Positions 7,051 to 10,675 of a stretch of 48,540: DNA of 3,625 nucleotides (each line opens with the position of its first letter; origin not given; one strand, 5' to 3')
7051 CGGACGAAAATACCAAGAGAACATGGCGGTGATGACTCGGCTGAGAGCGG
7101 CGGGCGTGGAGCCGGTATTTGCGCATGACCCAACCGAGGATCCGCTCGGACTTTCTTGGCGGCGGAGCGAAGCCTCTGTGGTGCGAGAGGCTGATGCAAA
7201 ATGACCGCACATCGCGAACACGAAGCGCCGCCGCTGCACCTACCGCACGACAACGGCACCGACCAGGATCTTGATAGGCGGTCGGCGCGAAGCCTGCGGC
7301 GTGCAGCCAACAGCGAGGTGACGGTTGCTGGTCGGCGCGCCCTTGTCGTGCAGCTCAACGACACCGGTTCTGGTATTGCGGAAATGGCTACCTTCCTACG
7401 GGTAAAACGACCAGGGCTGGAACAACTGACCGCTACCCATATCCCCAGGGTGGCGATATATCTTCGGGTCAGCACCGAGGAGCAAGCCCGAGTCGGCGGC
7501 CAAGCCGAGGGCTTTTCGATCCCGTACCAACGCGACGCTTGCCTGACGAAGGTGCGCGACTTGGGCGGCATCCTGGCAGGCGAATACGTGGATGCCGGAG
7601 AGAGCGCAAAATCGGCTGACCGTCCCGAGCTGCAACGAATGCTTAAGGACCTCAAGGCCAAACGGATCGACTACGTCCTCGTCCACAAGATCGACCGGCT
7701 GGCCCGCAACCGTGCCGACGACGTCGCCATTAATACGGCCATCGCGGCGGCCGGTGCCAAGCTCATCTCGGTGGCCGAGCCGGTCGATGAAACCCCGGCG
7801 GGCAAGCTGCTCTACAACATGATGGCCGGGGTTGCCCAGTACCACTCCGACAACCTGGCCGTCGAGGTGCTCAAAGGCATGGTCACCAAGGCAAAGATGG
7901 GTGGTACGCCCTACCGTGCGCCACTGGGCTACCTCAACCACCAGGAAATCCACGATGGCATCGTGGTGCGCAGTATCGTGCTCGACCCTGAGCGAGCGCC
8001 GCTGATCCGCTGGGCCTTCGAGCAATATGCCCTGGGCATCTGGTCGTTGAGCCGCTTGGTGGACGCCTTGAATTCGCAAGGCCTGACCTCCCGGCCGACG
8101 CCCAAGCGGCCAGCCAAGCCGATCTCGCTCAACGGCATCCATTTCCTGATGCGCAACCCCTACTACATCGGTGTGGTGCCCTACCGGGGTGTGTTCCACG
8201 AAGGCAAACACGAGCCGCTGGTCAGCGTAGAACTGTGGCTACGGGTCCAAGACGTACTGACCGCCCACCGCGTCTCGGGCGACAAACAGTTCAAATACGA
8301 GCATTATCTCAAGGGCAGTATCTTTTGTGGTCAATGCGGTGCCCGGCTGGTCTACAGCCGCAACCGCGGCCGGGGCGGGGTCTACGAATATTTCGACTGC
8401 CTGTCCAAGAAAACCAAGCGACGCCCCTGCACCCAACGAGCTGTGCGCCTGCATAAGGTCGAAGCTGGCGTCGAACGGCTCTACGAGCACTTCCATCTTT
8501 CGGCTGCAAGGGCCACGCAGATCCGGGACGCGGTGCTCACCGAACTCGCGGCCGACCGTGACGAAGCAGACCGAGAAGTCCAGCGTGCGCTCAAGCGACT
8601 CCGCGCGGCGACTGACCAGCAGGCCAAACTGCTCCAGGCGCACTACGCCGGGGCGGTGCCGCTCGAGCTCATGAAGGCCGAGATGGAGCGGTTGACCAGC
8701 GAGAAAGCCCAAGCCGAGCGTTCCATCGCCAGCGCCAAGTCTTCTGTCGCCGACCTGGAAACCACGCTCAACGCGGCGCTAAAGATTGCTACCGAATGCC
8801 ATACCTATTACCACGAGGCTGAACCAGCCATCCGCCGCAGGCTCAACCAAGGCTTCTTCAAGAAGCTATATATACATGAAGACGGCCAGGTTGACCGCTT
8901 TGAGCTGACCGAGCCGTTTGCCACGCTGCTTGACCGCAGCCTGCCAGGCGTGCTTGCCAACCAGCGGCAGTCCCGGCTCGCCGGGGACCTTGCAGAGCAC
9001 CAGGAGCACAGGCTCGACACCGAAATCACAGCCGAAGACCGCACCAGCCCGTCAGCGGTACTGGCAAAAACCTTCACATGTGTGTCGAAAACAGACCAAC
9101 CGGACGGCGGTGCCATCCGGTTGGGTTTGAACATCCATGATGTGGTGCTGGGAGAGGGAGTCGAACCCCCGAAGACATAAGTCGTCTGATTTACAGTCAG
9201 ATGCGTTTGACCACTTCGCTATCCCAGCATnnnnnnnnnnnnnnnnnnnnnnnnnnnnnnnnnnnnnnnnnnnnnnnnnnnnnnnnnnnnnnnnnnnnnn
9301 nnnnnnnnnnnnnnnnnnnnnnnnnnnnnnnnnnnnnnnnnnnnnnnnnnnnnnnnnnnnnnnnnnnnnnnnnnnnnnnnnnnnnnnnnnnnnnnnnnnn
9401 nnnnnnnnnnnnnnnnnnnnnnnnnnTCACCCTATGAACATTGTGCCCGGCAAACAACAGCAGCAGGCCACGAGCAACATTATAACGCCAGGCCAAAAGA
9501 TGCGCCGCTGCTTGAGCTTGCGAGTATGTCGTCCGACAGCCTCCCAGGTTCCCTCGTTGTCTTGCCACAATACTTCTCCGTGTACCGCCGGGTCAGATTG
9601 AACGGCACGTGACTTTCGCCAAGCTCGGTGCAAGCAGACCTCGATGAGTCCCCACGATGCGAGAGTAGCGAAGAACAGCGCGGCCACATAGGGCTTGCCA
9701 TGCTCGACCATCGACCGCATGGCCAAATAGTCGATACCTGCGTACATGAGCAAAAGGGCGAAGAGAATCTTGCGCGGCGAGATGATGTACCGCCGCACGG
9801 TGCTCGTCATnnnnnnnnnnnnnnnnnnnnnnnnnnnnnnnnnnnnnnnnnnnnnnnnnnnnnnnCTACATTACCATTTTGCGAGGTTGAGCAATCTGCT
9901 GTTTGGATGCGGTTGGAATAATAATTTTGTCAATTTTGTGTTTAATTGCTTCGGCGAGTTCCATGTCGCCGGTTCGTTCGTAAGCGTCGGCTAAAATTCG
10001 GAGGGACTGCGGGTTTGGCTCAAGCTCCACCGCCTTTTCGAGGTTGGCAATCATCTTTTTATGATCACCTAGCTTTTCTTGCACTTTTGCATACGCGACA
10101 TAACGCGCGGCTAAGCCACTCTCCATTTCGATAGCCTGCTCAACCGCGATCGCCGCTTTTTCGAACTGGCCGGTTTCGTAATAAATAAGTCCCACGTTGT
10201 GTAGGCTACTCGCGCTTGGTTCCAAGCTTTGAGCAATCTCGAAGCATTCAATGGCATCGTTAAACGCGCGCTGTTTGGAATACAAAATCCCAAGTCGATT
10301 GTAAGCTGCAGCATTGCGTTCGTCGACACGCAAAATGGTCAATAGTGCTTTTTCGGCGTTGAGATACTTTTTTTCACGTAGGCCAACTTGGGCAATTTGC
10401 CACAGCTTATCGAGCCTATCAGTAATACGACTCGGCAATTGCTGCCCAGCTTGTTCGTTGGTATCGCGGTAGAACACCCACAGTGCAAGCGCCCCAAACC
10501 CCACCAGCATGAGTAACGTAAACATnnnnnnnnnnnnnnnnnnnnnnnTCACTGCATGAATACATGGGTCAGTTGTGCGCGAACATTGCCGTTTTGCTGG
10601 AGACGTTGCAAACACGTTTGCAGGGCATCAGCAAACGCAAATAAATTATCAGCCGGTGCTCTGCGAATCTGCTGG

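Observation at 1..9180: G+C-rich mobilisable/conjugative element of actinobacterial character integrated beside tRNA-Tyr of a mid-G+C, CPR-like chromosome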

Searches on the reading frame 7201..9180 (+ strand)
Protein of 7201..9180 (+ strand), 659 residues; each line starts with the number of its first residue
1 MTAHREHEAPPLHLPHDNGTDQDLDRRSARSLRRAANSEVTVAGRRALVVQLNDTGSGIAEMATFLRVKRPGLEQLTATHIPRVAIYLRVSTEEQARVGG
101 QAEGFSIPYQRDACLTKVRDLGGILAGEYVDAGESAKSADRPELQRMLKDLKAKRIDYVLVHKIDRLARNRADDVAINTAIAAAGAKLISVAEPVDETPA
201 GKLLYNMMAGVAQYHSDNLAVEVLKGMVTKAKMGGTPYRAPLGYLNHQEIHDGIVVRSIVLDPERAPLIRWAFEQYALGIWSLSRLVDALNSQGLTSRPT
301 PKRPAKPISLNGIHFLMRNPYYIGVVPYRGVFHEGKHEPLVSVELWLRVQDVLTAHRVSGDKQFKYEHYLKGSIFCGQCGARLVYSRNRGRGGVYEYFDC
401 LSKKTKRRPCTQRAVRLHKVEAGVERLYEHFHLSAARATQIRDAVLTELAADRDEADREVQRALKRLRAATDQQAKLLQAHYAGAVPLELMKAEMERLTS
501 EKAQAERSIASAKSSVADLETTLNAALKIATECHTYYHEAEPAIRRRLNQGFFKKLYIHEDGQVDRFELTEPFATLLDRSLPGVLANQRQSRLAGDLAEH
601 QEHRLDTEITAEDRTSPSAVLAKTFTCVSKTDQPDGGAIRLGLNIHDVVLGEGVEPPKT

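Call 7: search_protein_families(library=pfam, proteins=[window:7201-9180:+], max_evalue=0.01)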
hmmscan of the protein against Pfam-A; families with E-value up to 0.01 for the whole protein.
window:7201-9180:+ (659 aa): 3 families
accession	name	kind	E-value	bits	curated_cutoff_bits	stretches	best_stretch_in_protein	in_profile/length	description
PF00239.26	Resolvase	-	6e-31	107.9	23.3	1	84-235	1-144/145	Resolvase, N terminal domain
PF07508.19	Recombinase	-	2.9e-12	47.2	21.1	1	263-353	1-99/102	Recombinase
PF13408.12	Zn_ribbon_recom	-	3.9e-09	37.2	25.3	1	370-426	2-55/58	Recombinase zinc beta ribbon domain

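Call 12: find_encoding_contigs(protein=window:7201-9180:+, flank=10000, max_places=10)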
Protein window:7201-9180:+ (659 aa): no gene with exactly this product is on record in the collection.

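Call 34: find_homologous_proteins(query=window:7201-9180:+, max_evalue=1e-20)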
Query window:7201-9180:+ (659 aa): 3180 proteins with E <= 1e-20 among 8000 candidates; the best 120 are listed.
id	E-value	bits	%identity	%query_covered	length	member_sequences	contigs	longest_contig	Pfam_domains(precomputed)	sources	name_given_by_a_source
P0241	0.0e+0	1478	100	100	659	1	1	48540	PF07508.20,PF00239.27,PF13408.13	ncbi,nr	ncbi:MAG TPA: recombinase family protein [Magnetospirillaceae bacterium]|nr:recombinase family prote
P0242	1.0e-258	878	62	98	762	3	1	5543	PF07508.20,PF00239.27,PF13408.13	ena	-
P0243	2.8e-253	860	60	98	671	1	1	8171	PF07508.20,PF00239.27,PF13408.13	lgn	-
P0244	3.9e-246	837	62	96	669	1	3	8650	PF07508.20,PF00239.27,PF13408.13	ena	-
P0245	1.2e-245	835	59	99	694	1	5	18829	PF07508.20,PF00239.27,PF13408.13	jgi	jgi:site-specific DNA recombinase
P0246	2.6e-244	831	61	97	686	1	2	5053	PF07508.20,PF00239.27,PF13408.13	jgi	jgi:site-specific DNA recombinase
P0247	2.2e-243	827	60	98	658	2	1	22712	PF07508.20,PF00239.27,PF13408.13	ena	-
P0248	2.1e-241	821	58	98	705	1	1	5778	PF07508.20,PF00239.27,PF13408.13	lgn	-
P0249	1.1e-240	819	58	98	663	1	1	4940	PF07508.20,PF00239.27,PF13408.13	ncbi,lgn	-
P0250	2.1e-238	811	58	99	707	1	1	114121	PF07508.20,PF00239.27,PF13408.13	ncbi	-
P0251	9.8e-238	809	58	98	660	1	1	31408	PF07508.20,PF00239.27,PF13408.13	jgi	jgi:site-specific DNA recombinase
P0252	3.8e-237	807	58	98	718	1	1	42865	PF07508.20,PF00239.27,PF13408.13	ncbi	-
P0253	2.0e-228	778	57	98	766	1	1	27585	PF07508.20,PF00239.27,PF13408.13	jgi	jgi:site-specific DNA recombinase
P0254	8.6e-224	763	58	93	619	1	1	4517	PF07508.20,PF00239.27,PF13408.13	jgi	jgi:site-specific DNA recombinase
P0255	7.6e-221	753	58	93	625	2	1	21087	PF07508.20,PF00239.27,PF13408.13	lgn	-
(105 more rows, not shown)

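Call 55: find_encoding_contigs(protein=P0250, flank=10000, max_places=4)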
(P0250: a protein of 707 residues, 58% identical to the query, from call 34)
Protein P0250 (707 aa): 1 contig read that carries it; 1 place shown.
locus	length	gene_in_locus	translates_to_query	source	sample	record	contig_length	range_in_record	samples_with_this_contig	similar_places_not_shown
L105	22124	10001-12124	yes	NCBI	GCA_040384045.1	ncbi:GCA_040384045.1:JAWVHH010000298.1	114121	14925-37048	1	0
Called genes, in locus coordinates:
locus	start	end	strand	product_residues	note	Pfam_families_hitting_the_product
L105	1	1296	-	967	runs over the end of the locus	PF13191:AAA_16 (weak), PF13401:AAA_22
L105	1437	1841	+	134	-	-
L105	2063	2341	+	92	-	-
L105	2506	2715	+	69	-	-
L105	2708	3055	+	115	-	-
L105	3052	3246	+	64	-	-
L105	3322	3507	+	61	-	-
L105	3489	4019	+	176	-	PF05063:MT-A70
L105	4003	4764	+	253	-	PF10935:DUF2637 (weak)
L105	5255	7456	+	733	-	PF10412:TrwB_AAD_bind (faint)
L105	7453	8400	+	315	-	PF13814:Replic_Relax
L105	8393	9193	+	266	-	PF01555:N6_N4_Mtase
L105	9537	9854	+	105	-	-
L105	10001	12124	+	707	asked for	PF00239:Resolvase, PF07508:Recombinase, PF13408:Zn_ribbon_recom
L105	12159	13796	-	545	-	PF01565:FAD_binding_4, PF02913:FAD-oxidase_C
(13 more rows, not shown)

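Call 71: find_related_loci(query=A1, collection=viral_contigs, flank=10000)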
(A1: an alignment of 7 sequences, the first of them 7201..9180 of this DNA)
Query A1 (659 aa) in viral_contigs; peptide patterns used: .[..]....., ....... (x = any residue, [..] = any of these).
199 stretches matched a pattern; 8 encode a relative of the query (tblastn E <= 1e-3); 8 distinct loci.
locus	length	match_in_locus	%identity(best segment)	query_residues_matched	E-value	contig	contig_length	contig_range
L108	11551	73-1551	45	87-578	5e-134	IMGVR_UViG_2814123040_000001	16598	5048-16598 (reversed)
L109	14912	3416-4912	45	87-587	9e-132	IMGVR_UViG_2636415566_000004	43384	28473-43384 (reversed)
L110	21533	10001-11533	41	79-585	8e-120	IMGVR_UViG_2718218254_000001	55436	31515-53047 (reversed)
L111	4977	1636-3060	27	83-576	8e-52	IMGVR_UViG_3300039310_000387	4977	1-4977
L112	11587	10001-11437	30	83-580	1e-51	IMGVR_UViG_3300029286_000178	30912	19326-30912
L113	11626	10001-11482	29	57-580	3e-49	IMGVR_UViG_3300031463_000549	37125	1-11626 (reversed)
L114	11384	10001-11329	29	83-525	2e-32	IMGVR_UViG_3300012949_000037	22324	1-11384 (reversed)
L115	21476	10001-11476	42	87-577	4e-119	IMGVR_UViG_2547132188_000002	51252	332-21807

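Call 78: search_solved_structures(query=window:7201-9180:+, max_evalue=0.001)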
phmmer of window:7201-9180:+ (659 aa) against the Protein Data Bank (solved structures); distinct sequences matched with E-value up to 0.001: 14.
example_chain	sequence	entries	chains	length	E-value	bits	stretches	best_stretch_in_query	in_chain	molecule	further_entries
3guv_A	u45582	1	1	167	1.2e-16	63.6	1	84-234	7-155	Site-specific recombinase, resolvase family protein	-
3bvp_A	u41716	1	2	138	8.8e-15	57.4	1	83-214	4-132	TP901-1 Integrase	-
3g13_A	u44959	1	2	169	2.3e-08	36.2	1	83-235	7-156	Putative conjugative transposon recombinase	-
6dnw_A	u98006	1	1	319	4.7e-07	31.9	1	310-423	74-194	Putative integrase [Bacteriophage A118]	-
4kis_A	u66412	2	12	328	5e-07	31.8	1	310-423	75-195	Putative integrase [Bacteriophage A118] | A118 serine integrase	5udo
2gm4_A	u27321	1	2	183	5.1e-05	25.1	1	118-220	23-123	Transposon gamma-delta resolvase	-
3uj3_X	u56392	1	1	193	5.7e-05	25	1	135-238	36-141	DNA-invertase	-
1zr2_A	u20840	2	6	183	0.00034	22.4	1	118-220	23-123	Transposon gamma-delta resolvase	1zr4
4bqq_A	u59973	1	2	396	0.00036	22.3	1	126-244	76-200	INTEGRASE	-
1gdr_A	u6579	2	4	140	0.00062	21.6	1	116-219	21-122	GAMMA DELTA-RESOLVASE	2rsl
9ibl_B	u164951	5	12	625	0.00073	21.3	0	126-244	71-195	Integrase | PhiC31 integrase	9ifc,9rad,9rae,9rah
9u2s_A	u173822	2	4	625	0.00076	21.3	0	126-244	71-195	Integrase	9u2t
9teh_A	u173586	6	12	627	0.00076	21.3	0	126-244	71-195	Integrase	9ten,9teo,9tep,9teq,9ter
2gm5_A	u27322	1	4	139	0.00097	20.9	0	118-218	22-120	Transposon gamma-delta resolvase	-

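Call 98: search_protein_families(library=phrogs, proteins=[window:7201-9180:+], max_evalue=0.001)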
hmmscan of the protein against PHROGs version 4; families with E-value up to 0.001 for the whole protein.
window:7201-9180:+ (659 aa): 2 families
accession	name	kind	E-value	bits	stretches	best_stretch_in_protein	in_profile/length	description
phrog_95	-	integration and excision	5.7e-91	307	1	74-576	80-580/651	integrase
phrog_125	-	DNA, RNA and nucleotide metabolism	1.9e-25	90.9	1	76-239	14-159/254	DNA invertase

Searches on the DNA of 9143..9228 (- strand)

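Call 43: search_dna_similar(query=window:9143-9228:-, collection=plasmids, mode=distant, max_evalue=10, max_rows=40)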
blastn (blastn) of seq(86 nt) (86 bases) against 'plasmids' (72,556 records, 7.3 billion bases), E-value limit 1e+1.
Records with a match: 131; places in all: 157; records where one place covers at least 80% of the query: 30.
Best place of each record, by identity: >=99% 1; 95-99% 8; 90-95% 9; 80-90% 69; 60-80% 44.
By first word of the organism name: Priestia 45; Bacillus 15; Vibrio 6; Bacteroides 5; Listeria 3; Brevibacillus 3; Paenibacillus 3; Peribacillus 3; Rhizobium 3; Stenotrophomonas 2; and 33 more.
By predicted mobility (MOB-suite, as given by PLSDB): non-mobilizable 121; mobilizable 6; conjugative 4.
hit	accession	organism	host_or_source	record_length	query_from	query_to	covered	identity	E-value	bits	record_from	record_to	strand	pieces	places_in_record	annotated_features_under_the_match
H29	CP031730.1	Stenotrophomonas rhizophila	Nusuttodinium aeruginosum,whole organism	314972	4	86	97%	77.1%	2e-6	58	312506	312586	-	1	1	none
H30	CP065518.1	Stenotrophomonas rhizophila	Kandelia candel (mangrove),cell culture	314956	4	86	97%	77.1%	2e-6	58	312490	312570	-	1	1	none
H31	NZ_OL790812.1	Proteus mirabilis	-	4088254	3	86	98%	76.2%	7e-7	59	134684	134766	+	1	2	none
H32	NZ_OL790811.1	Proteus mirabilis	-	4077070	3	86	98%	76.2%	7e-7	59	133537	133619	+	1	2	none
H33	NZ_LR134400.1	Listeria monocytogenes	Homo sapiens,Vein blood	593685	4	86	97%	76.2%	1e-3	48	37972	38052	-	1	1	none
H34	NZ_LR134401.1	Listeria monocytogenes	Homo sapiens,Vein blood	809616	4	86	97%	76.2%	1e-3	48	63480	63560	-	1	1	none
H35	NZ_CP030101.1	Listeria monocytogenes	Environment,water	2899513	4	86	97%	76.2%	1e-3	48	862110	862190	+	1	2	none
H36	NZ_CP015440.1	Anoxybacillus amylolyticus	Microbial isolate,soil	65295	4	86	97%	75.9%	2e-6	57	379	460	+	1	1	none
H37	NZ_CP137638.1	Niallia sp. XMNu-256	whole organism,salt pond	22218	4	86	97%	75.9%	3e-5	54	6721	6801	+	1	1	none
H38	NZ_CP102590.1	Niallia taxi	-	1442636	4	86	97%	75.9%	3e-5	54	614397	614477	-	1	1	none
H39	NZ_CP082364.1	Bacillus badius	bacterial cell,soil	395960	4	86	97%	74.7%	1e-4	53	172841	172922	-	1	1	none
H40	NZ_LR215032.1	Mycoplasmopsis gallopavonis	Bird (Turkey),Air sacs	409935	4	86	97%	74.7%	1e-3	49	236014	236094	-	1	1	none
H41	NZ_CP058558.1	Alkaliphilus sp. B6464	-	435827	5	86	95%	75.0%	1e-3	48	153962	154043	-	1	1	none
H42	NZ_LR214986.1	Mycoplasmopsis cynos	Dog,lung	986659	4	86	97%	72.3%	7e-1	40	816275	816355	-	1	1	none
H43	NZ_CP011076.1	Brevibacillus laterosporus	Oryza sativa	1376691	6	86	94%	72.8%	1e-2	45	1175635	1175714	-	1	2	none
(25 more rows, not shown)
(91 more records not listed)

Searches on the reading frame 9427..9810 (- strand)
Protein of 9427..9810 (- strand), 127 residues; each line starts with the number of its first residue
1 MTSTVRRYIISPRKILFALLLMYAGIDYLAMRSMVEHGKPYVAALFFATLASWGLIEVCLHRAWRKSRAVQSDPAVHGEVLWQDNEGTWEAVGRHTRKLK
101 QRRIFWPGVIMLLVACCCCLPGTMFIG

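Call 42: find_encoding_contigs(protein=window:9427-9810:-, flank=10000, max_places=10)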
Protein window:9427-9810:- (127 aa): 1 contig read that carries it; 1 place shown.
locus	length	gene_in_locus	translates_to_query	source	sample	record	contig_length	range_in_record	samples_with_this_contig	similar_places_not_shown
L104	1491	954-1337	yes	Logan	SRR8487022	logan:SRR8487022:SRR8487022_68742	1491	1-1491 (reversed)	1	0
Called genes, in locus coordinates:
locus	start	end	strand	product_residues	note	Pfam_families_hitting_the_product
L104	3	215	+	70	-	?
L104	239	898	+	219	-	PF25063:ARM_TT21_C (faint), PF13428:TPR_14 (faint), PF23914:TPR_CcmH_CycH (faint), PF00515:TPR_1 (weak), PF13424:TPR_12 (weak), PF12895:ANAPC3 (weak), PF07719:TPR_2 (weak), PF13181:TPR_8 (weak), +9 more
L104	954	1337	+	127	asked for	-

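Call 66: search_protein_families(library=pfam, proteins=[window:9427-9810:-], max_evalue=0.1)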
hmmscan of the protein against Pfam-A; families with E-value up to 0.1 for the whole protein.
window:9427-9810:- (127 aa): 1 family
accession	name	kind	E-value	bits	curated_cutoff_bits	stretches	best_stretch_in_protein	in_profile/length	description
PF18949.5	DUF5693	-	0.012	14.6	29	1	14-126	342-423/609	Family of unknown function (DUF5693)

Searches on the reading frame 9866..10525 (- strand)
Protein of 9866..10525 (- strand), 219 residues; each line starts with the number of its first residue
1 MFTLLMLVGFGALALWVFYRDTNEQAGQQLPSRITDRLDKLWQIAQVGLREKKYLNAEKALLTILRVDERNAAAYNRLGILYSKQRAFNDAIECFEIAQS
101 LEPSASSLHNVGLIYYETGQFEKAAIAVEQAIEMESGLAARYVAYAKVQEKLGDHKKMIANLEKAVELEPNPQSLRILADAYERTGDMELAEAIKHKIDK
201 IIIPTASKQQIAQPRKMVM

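Call 10: search_protein_families(library=ncbifam, proteins=[window:9866-10525:-], max_evalue=0.00001)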
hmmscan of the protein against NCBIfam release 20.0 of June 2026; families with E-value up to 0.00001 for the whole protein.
window:9866-10525:- (219 aa): 9 families
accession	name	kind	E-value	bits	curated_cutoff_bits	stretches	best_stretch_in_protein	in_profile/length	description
NF040959.1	MamA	equivalog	4.8e-15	55.5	200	2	45-135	112-203/204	magnetosome protein MamA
TIGR02917.1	PEP_TPR_lipo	equivalog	1.1e-12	46.8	312.2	1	108-198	366-457/899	XrtA/PEP-CTERM system TPR-repeat protein PrsT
TIGR02521.1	type_IV_pilW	equivalog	1.7e-10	40.9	154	1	110-173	36-99/234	type IV pilus biogenesis/stability protein PilW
NF033758.1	gliding_GltE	equivalog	4.1e-09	35.9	225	1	38-106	256-324/411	adventurous gliding motility TPR repeat lipoprotein GltE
TIGR00540.1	TPR_hemY_coli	hypoth_equivalog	1.2e-06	27.5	142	0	44-156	267-376/385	heme biosynthesis-associated TPR protein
NF047558.1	TPR_END_plus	domain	1.8e-06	27.8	32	0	151-171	11-31/56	TPR end-of-group domain-containing protein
NF002725.1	PRK02603.1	equivalog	3.8e-06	27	143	0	60-140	21-107/173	photosystem I assembly protein Ycf3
NF008391.2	PRK11189.1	equivalog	5.2e-06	26.2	250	1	63-133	90-161/297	lipoprotein NlpI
NF040561.1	PrimPol_Msp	equivalog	6.1e-06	25.1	200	0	116-191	2-78/515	CRISPR-associated primase-polymerase type A1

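Call 27: find_encoding_contigs(protein=window:9866-10525:-, flank=10000, max_places=10)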
Protein window:9866-10525:- (219 aa): no gene with exactly this product is on record in the collection.
